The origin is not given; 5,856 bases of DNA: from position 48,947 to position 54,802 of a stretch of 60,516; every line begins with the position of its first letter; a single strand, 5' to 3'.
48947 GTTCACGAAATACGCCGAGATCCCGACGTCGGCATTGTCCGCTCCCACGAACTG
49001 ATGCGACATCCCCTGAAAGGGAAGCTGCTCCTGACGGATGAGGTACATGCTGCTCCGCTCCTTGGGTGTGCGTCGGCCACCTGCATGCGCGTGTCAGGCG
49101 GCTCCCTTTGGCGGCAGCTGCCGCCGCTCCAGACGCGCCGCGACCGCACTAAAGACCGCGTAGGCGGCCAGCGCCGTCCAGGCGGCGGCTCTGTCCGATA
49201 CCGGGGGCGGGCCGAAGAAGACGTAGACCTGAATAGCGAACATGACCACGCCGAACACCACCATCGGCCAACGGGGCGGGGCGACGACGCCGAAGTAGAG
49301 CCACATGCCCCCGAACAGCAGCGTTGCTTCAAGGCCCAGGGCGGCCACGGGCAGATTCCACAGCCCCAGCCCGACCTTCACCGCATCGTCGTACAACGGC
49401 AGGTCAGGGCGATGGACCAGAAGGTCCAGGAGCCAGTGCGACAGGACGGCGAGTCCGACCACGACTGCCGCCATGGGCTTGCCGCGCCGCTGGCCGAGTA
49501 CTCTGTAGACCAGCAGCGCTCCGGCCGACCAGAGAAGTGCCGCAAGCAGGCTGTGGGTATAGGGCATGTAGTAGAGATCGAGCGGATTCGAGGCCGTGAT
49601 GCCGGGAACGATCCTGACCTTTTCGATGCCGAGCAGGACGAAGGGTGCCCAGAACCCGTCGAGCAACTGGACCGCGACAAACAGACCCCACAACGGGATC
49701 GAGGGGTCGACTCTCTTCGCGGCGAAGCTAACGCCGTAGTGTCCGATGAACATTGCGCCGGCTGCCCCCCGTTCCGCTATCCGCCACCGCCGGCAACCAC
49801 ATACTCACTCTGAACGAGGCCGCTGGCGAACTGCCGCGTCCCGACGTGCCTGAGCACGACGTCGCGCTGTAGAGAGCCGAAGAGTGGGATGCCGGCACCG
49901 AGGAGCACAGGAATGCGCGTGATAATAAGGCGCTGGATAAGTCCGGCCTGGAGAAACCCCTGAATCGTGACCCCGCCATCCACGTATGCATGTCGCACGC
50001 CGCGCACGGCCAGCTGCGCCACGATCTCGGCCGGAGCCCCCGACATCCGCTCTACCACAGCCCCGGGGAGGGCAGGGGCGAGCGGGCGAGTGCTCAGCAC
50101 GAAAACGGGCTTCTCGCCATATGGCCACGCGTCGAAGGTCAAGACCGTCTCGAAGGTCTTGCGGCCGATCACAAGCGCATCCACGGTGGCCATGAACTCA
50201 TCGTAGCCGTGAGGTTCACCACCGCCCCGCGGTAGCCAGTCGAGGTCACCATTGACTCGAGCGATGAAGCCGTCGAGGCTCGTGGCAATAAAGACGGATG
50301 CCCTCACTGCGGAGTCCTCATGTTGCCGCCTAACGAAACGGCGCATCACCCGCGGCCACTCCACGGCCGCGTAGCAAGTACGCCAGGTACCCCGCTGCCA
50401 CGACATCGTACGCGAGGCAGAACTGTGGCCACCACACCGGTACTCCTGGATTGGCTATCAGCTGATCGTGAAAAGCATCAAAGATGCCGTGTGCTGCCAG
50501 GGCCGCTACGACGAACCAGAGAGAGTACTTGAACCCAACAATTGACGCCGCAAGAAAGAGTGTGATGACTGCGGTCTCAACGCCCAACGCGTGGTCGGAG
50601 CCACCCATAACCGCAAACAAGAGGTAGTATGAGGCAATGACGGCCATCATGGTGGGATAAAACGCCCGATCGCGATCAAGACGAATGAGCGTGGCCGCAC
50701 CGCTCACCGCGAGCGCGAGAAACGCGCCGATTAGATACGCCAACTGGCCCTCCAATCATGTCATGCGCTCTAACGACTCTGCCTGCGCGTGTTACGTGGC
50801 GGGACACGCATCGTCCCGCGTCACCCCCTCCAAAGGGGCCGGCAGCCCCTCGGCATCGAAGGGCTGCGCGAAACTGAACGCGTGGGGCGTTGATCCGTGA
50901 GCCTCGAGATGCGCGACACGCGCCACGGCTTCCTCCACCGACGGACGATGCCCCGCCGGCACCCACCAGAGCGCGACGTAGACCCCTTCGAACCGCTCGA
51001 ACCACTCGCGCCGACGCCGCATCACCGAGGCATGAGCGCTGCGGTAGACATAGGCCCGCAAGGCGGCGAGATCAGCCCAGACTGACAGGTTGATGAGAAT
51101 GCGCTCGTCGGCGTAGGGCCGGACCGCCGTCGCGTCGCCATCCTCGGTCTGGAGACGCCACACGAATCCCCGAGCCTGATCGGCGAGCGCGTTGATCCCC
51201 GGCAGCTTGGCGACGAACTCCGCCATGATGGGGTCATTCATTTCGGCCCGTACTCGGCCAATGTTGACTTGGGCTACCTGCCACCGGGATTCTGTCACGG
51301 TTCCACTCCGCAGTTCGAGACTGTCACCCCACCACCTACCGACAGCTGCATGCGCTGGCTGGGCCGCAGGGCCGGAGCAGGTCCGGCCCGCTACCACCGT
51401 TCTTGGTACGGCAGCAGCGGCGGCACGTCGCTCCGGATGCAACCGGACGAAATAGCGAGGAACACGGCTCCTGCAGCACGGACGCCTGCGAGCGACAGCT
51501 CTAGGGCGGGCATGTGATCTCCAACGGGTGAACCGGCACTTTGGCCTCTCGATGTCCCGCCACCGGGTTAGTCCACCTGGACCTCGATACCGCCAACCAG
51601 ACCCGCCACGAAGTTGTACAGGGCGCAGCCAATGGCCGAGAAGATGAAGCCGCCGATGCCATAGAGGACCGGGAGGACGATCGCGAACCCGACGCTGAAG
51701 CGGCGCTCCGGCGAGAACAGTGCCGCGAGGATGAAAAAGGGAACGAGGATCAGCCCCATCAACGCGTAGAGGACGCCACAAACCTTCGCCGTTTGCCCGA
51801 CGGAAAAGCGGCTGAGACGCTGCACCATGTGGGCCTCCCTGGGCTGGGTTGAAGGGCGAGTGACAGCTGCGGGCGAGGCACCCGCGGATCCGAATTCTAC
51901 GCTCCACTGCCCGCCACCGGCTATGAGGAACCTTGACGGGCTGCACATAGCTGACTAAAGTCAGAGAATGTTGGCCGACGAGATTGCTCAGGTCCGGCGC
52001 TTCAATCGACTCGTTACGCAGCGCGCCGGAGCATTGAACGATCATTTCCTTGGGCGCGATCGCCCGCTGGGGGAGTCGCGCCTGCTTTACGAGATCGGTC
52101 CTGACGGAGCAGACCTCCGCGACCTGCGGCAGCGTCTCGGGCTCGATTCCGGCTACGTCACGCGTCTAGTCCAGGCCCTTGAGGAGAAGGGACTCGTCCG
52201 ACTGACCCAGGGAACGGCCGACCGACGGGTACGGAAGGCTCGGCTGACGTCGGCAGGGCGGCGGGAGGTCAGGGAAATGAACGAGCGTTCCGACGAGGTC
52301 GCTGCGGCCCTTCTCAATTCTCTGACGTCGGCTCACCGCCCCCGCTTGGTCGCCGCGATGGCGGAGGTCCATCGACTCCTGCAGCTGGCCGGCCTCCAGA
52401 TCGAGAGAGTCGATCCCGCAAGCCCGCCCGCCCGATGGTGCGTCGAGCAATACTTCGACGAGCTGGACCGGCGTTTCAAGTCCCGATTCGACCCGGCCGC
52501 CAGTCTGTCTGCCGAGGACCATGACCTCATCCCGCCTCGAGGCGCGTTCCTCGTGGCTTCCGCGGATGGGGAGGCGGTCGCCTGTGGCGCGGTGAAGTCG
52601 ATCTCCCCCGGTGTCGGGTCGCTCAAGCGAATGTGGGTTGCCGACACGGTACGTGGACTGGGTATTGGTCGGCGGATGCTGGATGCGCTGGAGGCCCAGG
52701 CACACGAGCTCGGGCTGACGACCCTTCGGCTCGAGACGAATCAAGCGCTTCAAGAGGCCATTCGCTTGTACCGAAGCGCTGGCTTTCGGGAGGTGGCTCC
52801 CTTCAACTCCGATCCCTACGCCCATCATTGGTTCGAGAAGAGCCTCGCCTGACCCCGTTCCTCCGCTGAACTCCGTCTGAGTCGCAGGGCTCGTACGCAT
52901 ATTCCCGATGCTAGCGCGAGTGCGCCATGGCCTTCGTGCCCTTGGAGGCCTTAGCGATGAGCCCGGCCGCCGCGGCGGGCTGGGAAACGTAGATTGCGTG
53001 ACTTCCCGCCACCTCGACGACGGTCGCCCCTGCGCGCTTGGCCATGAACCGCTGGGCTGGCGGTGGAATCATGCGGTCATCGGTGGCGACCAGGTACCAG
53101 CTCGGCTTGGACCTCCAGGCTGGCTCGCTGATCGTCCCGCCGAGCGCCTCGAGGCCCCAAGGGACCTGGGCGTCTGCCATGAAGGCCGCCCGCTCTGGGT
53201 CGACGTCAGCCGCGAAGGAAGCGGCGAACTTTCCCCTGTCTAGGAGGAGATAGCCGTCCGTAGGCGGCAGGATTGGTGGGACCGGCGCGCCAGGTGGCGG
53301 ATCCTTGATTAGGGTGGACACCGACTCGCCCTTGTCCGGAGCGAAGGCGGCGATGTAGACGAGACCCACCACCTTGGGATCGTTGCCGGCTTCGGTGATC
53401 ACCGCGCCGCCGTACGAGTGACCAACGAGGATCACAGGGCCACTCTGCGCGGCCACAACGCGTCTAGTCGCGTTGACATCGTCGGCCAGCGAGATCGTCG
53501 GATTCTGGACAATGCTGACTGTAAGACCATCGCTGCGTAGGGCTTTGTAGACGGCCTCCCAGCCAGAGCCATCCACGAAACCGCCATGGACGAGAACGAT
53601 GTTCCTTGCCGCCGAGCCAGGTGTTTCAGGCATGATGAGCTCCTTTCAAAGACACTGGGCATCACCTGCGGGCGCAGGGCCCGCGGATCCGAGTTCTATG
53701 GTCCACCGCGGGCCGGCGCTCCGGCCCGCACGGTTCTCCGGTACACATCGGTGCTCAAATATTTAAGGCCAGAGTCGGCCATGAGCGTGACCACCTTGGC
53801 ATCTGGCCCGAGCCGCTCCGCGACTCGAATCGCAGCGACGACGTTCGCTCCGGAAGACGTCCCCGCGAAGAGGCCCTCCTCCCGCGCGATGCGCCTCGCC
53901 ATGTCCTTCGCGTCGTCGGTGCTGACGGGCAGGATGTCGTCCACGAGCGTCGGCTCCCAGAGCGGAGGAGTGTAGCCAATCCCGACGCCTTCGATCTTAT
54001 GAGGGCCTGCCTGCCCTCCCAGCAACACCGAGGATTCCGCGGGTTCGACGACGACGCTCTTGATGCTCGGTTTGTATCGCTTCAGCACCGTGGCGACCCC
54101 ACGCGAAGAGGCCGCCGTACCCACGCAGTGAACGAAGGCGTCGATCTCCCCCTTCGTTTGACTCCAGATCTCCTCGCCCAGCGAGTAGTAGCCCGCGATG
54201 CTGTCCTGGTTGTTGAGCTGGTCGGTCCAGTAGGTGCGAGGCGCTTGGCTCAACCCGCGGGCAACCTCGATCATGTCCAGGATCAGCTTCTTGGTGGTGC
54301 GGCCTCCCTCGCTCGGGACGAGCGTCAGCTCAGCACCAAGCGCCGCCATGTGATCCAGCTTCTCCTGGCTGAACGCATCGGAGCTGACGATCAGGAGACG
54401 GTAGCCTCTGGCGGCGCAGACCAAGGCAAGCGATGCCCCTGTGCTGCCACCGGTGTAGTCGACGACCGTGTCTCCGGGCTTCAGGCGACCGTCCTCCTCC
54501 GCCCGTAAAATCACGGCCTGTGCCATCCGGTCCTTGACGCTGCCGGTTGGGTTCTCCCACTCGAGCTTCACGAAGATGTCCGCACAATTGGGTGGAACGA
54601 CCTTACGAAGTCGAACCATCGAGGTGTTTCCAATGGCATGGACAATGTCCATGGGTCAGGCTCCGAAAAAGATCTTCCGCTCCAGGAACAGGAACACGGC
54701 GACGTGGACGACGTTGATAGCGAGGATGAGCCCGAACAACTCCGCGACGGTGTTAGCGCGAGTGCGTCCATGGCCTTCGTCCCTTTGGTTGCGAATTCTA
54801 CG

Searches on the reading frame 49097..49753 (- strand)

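Call 13: search_protein_families(library=pfam, max_evalue=0.01, proteins=[window:49097-49753:-])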
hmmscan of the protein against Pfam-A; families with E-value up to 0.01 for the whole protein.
window:49097-49753:- (219 aa): 2 families
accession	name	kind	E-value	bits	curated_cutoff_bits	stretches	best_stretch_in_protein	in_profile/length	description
PF04307.19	YdjM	-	0.00034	20.6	29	1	65-116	64-112/176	YdjM inner membrane protein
PF14264.12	Glucos_trans_II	-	0.0049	16.5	30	0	57-121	41-102/317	Glucosyl transferase GtrII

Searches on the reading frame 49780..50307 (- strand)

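Call 13: search_protein_families(library=pfam, max_evalue=0.01, proteins=[window:49780-50307:-])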
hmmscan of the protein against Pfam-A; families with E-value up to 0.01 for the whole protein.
window:49780-50307:- (176 aa): 1 family
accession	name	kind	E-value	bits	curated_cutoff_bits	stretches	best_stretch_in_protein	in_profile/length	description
PF01872.23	RibD_C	-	5.1e-16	59.5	24.1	1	5-165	5-196/197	RibD C-terminal domain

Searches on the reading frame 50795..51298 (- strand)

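Call 13: search_protein_families(library=pfam, max_evalue=0.01, proteins=[window:50795-51298:-])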
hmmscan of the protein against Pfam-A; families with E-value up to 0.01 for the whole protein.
window:50795-51298:- (168 aa): 1 family
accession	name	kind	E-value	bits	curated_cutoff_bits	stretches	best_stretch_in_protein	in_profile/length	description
PF11695.14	DUF3291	-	4.2e-57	192.2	23.5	1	9-145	2-138/139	Domain of unknown function (DUF3291)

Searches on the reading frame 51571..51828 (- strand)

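Call 13: search_protein_families(library=pfam, max_evalue=0.01, proteins=[window:51571-51828:-])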
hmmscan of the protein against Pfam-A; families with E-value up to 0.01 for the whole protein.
window:51571-51828:- (86 aa): 1 family
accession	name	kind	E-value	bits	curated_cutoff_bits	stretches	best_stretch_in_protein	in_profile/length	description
PF12089.13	DUF3566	-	0.0014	19.4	22.2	1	46-85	77-116/118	Transmembrane domain of unknown function (DUF3566)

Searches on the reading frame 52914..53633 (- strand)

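Call 13: search_protein_families(library=pfam, max_evalue=0.01, proteins=[window:52914-53633:-])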
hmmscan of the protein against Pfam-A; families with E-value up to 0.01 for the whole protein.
window:52914-53633:- (240 aa): 5 families
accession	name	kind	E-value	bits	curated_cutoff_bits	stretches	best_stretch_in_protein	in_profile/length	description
PF12697.13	Abhydrolase_6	-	1.3e-26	95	26.3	1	12-222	1-214/217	Alpha/beta hydrolase family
PF12146.15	Hydrolase_4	-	2.3e-06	27.5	27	1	50-208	59-224/239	Serine aminopeptidase, S33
PF12695.13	Abhydrolase_5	-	5e-06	26.8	27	1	12-103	2-95/164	Alpha/beta hydrolase family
PF00561.26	Abhydrolase_1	-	3.8e-05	23.9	25.8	0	45-82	51-86/245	alpha/beta hydrolase fold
PF06821.19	Ser_hydrolase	-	0.0011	19.3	22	0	46-103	36-97/172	Serine hydrolase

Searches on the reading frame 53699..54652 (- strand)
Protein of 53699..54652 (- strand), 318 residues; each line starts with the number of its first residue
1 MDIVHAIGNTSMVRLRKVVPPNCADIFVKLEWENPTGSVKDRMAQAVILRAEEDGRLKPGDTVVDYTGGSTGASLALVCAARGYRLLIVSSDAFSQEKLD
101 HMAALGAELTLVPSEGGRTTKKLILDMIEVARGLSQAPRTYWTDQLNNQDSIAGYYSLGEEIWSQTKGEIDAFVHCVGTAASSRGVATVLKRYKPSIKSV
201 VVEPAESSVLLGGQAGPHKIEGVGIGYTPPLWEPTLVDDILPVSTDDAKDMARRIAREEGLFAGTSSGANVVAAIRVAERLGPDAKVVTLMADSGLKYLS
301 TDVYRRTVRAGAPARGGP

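Call 12: search_protein_families(library=pfam, max_evalue=0.01, proteins=[window:53699-54652:-])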
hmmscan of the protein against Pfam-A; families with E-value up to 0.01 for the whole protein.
window:53699-54652:- (318 aa): 1 family
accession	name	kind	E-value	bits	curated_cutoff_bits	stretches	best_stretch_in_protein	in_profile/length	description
PF00291.31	PALP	-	6.9e-66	223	35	1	5-292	3-294/295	Pyridoxal-phosphate dependent enzyme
